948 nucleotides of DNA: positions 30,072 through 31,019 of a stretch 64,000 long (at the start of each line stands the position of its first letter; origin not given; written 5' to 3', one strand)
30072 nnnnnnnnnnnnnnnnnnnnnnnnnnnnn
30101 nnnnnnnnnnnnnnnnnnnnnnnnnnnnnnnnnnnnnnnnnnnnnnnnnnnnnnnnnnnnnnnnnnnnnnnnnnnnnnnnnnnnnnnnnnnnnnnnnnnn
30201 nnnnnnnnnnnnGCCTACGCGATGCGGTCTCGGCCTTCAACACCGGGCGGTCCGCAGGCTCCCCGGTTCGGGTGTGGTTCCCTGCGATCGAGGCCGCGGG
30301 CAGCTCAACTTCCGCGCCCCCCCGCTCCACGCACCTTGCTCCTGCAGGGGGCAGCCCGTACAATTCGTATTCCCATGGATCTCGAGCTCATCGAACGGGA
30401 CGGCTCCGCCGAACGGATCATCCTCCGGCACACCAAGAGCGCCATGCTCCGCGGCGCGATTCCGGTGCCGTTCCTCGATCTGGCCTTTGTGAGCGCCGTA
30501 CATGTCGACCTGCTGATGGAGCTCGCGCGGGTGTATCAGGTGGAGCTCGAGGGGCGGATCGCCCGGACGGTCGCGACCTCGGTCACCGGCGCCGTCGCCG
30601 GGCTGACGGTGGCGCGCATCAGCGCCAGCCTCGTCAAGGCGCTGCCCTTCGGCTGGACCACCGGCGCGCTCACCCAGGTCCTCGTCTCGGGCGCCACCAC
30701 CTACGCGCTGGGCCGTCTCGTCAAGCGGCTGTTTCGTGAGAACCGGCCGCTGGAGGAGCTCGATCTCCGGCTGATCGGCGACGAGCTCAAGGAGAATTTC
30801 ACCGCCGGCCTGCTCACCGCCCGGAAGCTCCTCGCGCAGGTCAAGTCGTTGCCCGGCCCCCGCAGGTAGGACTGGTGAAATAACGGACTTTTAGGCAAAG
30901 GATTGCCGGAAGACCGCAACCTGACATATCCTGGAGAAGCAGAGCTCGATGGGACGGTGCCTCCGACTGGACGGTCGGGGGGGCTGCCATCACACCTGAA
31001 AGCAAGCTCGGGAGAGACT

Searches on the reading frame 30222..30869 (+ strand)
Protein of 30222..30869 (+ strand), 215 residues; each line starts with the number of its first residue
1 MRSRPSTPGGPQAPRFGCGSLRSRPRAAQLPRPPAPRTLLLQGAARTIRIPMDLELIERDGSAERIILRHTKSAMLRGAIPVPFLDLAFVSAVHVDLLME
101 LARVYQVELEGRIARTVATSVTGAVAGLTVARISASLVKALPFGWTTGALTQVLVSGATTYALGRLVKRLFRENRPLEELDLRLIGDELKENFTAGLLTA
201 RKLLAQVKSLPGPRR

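Call 85: search_protein_families(library=pfam, proteins=[window:30222-30869:+], max_evalue=0.000001)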
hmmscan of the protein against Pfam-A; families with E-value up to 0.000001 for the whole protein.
window:30222-30869:+ (215 aa): 1 family
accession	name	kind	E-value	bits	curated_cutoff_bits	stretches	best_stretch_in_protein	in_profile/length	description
PF05128.17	DUF697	-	2.3e-16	60.4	27.7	1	57-189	16-153/162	Domain of unknown function (DUF697)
